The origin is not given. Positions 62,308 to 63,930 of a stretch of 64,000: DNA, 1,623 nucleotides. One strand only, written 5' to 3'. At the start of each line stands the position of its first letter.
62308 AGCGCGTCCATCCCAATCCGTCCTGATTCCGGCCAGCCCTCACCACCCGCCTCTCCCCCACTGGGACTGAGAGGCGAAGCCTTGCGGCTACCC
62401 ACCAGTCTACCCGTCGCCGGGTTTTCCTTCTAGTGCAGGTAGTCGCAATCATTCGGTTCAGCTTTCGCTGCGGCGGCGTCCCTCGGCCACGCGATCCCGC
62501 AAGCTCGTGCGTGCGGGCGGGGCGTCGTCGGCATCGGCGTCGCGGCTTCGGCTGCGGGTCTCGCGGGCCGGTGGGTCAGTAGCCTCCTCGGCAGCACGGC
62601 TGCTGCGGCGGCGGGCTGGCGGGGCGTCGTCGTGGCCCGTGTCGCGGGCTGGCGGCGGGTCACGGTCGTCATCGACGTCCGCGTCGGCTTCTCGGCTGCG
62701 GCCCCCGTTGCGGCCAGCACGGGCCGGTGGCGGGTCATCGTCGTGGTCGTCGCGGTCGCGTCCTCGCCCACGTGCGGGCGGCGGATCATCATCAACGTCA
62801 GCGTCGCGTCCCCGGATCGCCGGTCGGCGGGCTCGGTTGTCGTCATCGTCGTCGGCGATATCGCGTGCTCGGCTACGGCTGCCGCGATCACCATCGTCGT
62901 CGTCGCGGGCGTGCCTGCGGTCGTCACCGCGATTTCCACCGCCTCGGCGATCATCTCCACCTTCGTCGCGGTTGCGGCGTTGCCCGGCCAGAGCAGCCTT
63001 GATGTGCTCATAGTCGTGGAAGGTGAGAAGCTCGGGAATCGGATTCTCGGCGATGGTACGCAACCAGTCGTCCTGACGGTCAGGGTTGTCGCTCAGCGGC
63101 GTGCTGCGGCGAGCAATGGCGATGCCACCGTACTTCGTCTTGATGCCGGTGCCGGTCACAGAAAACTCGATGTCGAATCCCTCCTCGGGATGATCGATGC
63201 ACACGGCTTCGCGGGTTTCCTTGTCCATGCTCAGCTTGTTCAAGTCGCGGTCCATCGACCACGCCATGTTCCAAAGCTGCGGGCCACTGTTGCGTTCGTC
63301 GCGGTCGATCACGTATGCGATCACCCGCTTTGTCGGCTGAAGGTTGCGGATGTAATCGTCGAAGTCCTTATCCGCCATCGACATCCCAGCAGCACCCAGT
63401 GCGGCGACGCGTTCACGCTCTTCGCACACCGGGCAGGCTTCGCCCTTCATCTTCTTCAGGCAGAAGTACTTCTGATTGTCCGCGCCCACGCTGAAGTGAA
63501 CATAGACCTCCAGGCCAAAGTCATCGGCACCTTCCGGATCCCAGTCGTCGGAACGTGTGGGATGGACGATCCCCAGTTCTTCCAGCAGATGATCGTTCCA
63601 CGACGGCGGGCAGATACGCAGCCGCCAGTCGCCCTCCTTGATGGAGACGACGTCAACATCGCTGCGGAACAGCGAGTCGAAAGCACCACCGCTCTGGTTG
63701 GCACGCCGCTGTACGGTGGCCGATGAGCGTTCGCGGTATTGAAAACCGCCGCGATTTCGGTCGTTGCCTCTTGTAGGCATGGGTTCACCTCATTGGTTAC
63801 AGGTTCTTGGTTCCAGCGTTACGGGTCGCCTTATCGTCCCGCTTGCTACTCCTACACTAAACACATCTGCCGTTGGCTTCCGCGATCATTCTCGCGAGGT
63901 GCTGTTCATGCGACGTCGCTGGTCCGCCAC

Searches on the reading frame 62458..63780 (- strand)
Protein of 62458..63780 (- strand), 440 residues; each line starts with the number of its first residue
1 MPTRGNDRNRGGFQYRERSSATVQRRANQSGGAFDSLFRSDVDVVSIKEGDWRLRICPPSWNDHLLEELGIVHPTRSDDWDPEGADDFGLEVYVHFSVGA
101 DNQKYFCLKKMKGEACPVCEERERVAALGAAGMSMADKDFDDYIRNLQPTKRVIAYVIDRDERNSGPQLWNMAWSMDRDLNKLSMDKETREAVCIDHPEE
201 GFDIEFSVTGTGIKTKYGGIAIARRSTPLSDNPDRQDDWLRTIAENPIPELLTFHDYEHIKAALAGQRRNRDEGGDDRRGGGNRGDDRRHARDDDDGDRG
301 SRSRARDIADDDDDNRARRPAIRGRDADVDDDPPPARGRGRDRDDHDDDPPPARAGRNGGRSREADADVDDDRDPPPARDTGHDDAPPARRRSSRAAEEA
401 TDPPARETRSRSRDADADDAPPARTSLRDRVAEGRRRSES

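Call 12: search_protein_families(library=pfam, proteins=[window:62458-63780:-], max_evalue=0.01)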
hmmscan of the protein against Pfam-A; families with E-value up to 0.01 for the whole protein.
window:62458-63780:- (440 aa): 1 family
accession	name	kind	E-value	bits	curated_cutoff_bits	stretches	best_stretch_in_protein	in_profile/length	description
PF08804.16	gp32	-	7.7e-05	23.2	26.8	1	101-218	39-163/208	gp32 DNA binding protein like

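Call 13: search_protein_families(library=phrogs, proteins=[window:62458-63780:-], max_evalue=0.01)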
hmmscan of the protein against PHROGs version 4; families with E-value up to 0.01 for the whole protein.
window:62458-63780:- (440 aa): 2 families
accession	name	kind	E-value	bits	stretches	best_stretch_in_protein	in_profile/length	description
phrog_34306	-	unknown function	2.8e-34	119.9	1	4-310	6-276/388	-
phrog_1192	-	DNA, RNA and nucleotide metabolism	2.6e-11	44.6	1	28-230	22-198/326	single strand DNA binding protein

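Call 14: find_related_loci(query=window:62458-63780:-, collection=viral_contigs, flank=5000)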
Query window:62458-63780:- (440 aa) in viral_contigs; peptide patterns used: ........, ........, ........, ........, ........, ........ (x = any residue, [..] = any of these).
30 stretches matched a pattern, but none encodes a relative of the query by tblastn (E <= 1e-3).

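Call 18: find_related_loci(query=window:62458-63780:-, collection=genome_contigs, flank=4000)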
Query window:62458-63780:- (440 aa) in genome_contigs; peptide patterns used: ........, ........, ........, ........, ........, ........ (x = any residue, [..] = any of these).
600 stretches matched a pattern, but none encodes a relative of the query by tblastn (E <= 1e-3).

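Call 35: search_dna_similar(query=window:62458-63780:-, collection=phages, mode=protein, max_rows=15)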
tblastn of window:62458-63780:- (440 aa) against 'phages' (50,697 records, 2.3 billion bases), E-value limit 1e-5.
Records with a match: 40; places in all: 40; records where one place covers at least 80% of the query: 0.
Best place of each record, by identity: <60% 40.
By first word of the organism name: Vibrio 39; Edwardsiella 1.
By host as written in the record: Vibrio parahaemolyticus 13; Vibrio alginolyticus 4; Vibrio vulnificus 3; - 2; Vibrio campbellii HY01 2; Edwardsiella piscicida EIB202 1; Vibrio natriegens Vmax 1; Vibrio parahaemolyticus AKM 1; and 13 more.
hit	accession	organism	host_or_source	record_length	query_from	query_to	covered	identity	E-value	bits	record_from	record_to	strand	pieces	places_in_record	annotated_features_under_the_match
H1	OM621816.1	Edwardsiella phage vB_EpM_ZHS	Edwardsiella piscicida EIB202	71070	11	265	58%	35.7%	4e-43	168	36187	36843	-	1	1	hypothetical protein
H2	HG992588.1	Vibrio phage B1_1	ENVO:01000905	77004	6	266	59%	31.0%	3e-26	118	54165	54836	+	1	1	record has no annotation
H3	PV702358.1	Vibrio phage RZ01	Vibrio natriegens Vmax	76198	6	266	59%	31.0%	3e-26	118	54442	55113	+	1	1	hypothetical protein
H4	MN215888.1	Vibrio phage vB_VpaS_HCMJ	Vibrio parahaemolyticus AKM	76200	6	266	59%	31.0%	3e-26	118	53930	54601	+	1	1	hypothetical protein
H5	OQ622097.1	Vibrio phage 13KS502A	Vibrio campbellii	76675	6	266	59%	31.0%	3e-26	118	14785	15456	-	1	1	hypothetical protein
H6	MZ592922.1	Vibrio phage vB_VpS_C2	Vibrio parahaemolyticus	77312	6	266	59%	31.0%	3e-26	118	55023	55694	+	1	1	hypothetical protein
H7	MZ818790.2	Vibrio phage OPA17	Vibrio campbellii HY01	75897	6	266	59%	31.0%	3e-26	117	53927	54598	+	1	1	hypothetical protein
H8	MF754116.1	Vibrio phage vB_VpaS_KF6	Vibrio parahaemolyticus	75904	6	266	59%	31.0%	3e-26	117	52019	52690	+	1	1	hypothetical protein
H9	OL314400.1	Vibrio phage OTA22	Vibrio campbellii HY01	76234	6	266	59%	31.0%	3e-26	117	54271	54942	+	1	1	hypothetical protein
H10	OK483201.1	Vibrio phage F23s1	Vibrio parahaemolyticus F23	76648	6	266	59%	31.0%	3e-26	117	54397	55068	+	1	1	hypothetical protein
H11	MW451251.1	Vibrio phage TY21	Vibrio parahaemolyticus TY21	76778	6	266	59%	31.0%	3e-26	117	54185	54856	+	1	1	record has no annotation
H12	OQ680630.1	Vibrio phage PG288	Vibrio parahaemolyticus G855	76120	6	266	59%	31.0%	3e-26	117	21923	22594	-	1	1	hypothetical protein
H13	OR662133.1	Vibrio phage vB_VpaS_SD15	sewers samples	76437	6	266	59%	31.0%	3e-26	117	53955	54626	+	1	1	hypothetical protein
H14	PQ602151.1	Vibrio phage PVA3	Vibrio alginolyticus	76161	6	266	59%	31.0%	3e-26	117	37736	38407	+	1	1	single-stranded DNA-binding domain-containing protein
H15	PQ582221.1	Vibrio phage PVA1_EC2022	Vibrio alginolyticus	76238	6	266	59%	31.0%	3e-26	117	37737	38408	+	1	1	single-stranded DNA-binding domain-containing protein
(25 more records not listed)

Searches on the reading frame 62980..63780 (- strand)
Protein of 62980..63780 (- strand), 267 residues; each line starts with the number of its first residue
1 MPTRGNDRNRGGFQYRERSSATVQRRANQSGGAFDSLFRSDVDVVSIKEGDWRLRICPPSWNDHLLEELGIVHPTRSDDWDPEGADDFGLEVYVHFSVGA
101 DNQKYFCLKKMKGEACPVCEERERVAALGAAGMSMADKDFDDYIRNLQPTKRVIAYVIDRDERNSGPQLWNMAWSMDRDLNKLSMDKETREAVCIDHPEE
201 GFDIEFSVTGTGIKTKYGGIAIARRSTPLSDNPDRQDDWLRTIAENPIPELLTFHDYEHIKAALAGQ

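Call 21: find_homologous_proteins(query=window:62980-63780:-, max_evalue=1e-10)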
Query seq(267 aa) (267 aa): 64 proteins with E <= 1e-10 among 1805 candidates.
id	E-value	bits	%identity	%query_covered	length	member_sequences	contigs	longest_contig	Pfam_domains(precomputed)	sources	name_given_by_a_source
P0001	5.1e-182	622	100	100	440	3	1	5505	-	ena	-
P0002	2.5e-151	521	82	100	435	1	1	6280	-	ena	-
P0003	8.1e-144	496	79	100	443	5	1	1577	-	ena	-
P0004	3.6e-73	265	49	97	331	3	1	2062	-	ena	-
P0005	4.5e-70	254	48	97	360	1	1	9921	-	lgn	-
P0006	7.4e-70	254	47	97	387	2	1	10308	-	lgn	-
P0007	2.7e-63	232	44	97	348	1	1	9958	-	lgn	-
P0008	4.0e-63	232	44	97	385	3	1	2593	-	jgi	jgi:hypothetical protein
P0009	2.9e-62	229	43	96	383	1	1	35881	-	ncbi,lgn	-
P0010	1.6e-60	223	43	95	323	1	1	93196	-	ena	-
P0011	8.1e-55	204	41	96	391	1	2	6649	-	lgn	-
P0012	8.5e-54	201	43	96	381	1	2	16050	-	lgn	-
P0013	1.1e-53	201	38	96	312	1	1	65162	-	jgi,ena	-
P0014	9.7e-53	198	42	95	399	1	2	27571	-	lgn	-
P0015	4.8e-52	195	39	94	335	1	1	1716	-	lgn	-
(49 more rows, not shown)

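Call 22: find_encoding_contigs(protein=P0002, flank=6000)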
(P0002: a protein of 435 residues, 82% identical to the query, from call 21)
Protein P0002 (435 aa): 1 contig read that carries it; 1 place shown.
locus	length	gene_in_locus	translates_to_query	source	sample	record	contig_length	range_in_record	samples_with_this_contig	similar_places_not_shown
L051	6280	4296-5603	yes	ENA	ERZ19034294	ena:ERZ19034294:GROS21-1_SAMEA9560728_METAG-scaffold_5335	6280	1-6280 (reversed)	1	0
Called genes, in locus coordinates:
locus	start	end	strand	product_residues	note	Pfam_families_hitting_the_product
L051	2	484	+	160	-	?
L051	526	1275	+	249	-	-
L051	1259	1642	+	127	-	-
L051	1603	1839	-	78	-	-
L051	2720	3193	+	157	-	-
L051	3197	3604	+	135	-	-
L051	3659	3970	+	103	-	-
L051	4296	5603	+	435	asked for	-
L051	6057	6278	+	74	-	?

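Call 23: find_encoding_contigs(protein=P0003, flank=6000)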
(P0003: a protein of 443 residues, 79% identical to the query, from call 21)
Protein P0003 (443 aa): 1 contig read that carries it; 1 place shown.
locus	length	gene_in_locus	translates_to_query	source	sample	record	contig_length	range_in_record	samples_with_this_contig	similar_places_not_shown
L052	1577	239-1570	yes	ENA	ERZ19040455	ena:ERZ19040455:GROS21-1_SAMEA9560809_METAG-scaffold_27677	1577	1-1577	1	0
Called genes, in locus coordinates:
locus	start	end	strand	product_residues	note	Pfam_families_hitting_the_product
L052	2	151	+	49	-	?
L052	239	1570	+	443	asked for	-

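Call 24: find_encoding_contigs(protein=P0001, flank=6000)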
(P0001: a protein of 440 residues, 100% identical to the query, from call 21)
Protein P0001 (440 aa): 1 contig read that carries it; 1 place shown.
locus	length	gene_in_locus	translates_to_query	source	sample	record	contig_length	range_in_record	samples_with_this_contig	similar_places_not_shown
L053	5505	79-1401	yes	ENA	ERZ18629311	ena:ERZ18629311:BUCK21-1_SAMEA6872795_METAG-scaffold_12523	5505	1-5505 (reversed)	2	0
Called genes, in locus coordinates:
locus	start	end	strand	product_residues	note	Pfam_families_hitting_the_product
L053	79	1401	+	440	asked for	-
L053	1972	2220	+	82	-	-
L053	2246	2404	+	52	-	-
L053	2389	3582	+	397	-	PF00154:RecA_N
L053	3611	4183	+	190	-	PF00188:CAP (weak)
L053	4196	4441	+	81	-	-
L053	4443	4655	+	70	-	-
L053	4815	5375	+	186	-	PF13392:HNH_3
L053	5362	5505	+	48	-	?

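Call 60: list_cluster_members(proteins=[P0003, P0002, P0066, P0069, P0070, P0067])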
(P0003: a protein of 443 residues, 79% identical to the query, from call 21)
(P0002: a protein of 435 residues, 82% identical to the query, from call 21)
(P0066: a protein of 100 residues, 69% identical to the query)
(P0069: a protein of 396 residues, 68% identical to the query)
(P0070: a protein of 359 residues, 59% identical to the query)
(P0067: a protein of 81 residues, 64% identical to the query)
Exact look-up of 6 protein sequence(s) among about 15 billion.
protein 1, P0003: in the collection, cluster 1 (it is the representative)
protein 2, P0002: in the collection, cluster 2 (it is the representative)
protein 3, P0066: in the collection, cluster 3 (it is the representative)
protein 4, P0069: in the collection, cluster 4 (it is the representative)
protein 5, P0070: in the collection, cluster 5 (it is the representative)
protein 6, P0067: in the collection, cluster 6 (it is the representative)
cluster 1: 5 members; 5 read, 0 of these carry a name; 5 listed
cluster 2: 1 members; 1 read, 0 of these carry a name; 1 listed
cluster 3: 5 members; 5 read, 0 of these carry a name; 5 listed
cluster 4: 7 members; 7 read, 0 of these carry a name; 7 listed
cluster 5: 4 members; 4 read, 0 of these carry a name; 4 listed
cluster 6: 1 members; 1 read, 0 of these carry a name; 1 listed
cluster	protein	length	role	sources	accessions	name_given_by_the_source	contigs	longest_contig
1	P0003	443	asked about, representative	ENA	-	-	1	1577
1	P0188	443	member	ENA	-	-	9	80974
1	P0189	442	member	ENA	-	-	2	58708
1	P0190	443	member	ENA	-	-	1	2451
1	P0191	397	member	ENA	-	-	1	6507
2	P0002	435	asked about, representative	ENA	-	-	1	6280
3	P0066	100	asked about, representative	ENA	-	-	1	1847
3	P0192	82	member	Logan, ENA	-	-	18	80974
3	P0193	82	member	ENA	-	-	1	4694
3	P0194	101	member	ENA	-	-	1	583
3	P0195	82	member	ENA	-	-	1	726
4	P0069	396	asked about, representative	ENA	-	-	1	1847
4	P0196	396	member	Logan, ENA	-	-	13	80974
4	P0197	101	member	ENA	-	-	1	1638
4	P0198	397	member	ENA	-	-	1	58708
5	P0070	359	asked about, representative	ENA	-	-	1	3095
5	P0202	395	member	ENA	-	-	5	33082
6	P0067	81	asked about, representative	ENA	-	-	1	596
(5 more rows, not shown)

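Call 61: find_encoding_contigs(protein=P0188, flank=3000, max_places=10)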
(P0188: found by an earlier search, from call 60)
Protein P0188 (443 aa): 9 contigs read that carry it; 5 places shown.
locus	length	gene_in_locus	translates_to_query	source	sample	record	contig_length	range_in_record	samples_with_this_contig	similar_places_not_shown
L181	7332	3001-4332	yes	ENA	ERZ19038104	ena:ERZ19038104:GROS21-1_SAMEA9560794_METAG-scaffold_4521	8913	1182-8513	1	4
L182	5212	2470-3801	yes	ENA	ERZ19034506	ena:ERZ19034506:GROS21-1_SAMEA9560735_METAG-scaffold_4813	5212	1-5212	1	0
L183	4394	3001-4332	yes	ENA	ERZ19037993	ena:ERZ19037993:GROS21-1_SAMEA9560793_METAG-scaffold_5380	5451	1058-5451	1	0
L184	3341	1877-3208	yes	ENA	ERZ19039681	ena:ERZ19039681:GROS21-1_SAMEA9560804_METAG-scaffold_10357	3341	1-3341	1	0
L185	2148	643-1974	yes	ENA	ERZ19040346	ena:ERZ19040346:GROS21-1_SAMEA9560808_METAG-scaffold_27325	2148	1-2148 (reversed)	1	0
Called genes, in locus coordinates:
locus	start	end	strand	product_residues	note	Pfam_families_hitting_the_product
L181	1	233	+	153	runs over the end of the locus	PF10686:YAcAr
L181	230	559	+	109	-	-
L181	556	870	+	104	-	-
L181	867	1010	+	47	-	-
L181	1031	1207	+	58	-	-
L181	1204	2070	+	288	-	PF13604:AAA_30 (weak), PF00004:AAA (weak), PF13177:DNA_pol3_delta2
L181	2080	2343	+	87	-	-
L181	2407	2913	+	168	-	-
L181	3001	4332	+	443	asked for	-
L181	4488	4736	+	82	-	-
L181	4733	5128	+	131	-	-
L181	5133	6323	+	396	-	PF00154:RecA_N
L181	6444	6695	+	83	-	-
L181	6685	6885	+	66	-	-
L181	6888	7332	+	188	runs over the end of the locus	PF13392:HNH_3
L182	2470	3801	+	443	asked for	-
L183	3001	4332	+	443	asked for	-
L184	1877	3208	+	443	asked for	-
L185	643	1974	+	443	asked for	-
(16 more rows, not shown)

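Call 64: find_encoding_contigs(protein=P0202, flank=4000, max_places=10)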
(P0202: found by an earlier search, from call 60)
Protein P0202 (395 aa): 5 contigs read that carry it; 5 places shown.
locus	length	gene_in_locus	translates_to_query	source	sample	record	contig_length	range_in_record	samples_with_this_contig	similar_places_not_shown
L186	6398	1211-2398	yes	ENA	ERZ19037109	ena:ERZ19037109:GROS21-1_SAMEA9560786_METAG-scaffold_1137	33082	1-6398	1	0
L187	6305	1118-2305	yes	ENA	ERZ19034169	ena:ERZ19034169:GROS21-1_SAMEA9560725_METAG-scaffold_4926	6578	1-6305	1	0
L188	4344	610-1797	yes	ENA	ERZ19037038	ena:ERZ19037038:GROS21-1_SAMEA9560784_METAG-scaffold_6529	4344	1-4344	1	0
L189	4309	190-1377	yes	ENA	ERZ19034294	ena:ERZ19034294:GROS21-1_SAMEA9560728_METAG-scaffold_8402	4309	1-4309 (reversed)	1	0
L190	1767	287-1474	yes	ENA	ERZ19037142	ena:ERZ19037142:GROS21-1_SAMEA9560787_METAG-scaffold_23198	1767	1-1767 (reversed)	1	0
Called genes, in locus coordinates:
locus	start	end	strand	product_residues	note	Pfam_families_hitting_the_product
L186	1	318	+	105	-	?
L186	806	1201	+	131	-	-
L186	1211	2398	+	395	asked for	PF00154:RecA_N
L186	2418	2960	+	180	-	-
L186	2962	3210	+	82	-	-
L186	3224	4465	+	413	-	-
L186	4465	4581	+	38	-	-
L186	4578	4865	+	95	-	-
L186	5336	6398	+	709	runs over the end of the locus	PF00145:DNA_methylase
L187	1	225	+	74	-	?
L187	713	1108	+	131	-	-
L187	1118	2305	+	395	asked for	PF00154:RecA_N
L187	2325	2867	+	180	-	-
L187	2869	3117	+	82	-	-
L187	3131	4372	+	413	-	-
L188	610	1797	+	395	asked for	PF00154:RecA_N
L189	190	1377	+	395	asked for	PF00154:RecA_N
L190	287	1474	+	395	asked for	PF00154:RecA_N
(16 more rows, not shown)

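Call 66: find_encoding_contigs(protein=P0189, flank=2500, max_places=10)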
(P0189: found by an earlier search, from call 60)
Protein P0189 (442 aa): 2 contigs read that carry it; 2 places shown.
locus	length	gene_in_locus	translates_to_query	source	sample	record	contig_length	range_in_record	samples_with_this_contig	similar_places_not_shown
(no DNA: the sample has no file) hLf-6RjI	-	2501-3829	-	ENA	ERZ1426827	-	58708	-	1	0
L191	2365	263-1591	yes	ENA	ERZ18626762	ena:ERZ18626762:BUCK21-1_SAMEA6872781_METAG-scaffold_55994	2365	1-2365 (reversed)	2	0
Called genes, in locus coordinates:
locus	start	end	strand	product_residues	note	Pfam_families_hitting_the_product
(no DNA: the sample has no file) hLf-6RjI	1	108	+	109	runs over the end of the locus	-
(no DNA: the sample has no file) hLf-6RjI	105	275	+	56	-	-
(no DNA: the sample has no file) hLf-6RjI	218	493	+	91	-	-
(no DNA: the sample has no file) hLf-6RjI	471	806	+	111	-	-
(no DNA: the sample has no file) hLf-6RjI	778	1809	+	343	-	PF13177:DNA_pol3_delta2, PF13604:AAA_30 (weak), PF00004:AAA (weak)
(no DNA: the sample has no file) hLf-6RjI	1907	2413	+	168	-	-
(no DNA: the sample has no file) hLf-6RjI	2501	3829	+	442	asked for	-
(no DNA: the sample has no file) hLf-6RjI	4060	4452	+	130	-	-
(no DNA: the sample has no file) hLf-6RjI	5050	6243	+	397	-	PF00154:RecA_N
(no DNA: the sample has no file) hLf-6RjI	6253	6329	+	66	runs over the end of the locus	-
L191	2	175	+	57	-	?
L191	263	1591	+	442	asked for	-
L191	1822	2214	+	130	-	-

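Call 68: find_encoding_contigs(protein=P0192, flank=1500, max_places=10)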
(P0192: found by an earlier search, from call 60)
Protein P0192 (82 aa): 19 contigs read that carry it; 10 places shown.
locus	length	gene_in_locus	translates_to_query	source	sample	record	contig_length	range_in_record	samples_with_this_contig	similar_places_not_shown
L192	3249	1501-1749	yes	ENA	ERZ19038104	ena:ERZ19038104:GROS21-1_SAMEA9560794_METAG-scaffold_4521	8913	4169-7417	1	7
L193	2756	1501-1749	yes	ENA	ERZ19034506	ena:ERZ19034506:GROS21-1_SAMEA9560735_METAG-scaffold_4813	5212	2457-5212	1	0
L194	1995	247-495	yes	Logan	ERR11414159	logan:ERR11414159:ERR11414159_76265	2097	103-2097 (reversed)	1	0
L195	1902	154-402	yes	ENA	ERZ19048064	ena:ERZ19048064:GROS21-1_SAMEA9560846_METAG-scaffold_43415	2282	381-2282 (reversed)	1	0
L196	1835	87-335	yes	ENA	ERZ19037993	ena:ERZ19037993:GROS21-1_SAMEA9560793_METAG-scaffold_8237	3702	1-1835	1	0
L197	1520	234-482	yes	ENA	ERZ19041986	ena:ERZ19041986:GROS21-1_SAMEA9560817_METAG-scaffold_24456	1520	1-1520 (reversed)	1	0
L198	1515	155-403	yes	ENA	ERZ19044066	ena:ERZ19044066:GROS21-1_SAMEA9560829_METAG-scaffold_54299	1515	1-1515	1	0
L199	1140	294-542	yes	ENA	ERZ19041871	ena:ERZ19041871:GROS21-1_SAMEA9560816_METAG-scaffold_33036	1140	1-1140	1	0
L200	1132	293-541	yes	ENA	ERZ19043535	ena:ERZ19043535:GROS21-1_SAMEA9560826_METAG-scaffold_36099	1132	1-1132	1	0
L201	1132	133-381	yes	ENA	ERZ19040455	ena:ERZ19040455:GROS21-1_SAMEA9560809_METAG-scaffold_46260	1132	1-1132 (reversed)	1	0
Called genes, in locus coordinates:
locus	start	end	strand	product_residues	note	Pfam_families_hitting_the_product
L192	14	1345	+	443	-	-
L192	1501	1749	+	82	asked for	-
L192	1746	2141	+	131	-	-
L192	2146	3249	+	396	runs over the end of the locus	PF00154:RecA_N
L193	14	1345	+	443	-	-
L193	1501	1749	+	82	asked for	-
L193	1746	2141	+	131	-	-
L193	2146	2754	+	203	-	?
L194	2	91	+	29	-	?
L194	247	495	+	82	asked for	-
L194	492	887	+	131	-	-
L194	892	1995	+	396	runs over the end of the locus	PF00154:RecA_N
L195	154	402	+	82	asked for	-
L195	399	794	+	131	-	-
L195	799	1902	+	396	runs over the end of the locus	PF00154:RecA_N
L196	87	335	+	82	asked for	-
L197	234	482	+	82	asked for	-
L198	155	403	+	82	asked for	-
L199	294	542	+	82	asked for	-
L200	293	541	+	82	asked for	-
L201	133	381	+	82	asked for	-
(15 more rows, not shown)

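Call 106: find_related_loci(query=A9, collection=viral_contigs, flank=2500)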
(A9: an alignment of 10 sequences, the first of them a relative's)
Query A9 (440 aa) in viral_contigs; peptide patterns used: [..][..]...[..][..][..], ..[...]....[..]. (x = any residue, [..] = any of these).
162 stretches matched a pattern; 131 encode a relative of the query (tblastn E <= 1e-3); the best 80 are kept; 80 distinct loci.
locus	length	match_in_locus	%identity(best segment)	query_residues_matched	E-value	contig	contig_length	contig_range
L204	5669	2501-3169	47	13-266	9e-78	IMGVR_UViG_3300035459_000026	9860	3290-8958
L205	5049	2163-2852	46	8-268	2e-77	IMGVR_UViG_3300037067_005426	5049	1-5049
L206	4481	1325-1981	46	13-262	2e-74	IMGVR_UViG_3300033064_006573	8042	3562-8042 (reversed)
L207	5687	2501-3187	46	8-268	3e-72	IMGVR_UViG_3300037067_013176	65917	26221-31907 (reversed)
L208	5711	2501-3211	43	1-268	1e-70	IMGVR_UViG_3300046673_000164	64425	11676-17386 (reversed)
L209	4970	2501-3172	44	12-266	1e-69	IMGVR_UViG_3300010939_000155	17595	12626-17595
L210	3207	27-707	42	9-266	5e-67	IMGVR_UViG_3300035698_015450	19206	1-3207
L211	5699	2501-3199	41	2-266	2e-62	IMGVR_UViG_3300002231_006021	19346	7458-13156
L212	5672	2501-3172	44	13-266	9e-63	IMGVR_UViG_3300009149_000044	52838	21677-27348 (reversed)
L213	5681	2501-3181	41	12-260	2e-62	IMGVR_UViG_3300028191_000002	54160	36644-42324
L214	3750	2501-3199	40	1-268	8e-62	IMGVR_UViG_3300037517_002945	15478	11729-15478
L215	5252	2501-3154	41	13-266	1e-60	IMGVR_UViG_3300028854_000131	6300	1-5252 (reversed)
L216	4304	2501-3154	41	13-266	1e-60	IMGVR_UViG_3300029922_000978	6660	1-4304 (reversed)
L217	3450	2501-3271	38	13-300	3e-60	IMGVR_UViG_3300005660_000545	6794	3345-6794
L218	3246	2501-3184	39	8-271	2e-60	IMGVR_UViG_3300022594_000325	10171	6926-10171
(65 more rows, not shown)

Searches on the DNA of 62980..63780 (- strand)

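Call 91: search_rna_families(source=L186, start=250, end=620, threshold=evalue, max_evalue=10)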
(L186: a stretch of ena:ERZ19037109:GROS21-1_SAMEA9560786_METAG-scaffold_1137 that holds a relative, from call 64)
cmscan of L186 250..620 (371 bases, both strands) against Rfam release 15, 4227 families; matches with E-value up to 10: 3.
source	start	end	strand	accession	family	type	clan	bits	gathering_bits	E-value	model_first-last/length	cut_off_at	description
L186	250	290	+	RF03285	mir-564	Gene; miRNA;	-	17.7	80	3.4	42-82/82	5'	mir-564 microRNA precursor family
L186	399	548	+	RF04159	MIR1437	Gene; miRNA;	-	15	168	4.9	1-192/192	no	MIR1437 microRNA precursor family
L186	263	282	+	RF03086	chrB-b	Cis-reg;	-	11.8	36.5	5.7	2-21/49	no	chrB-b RNA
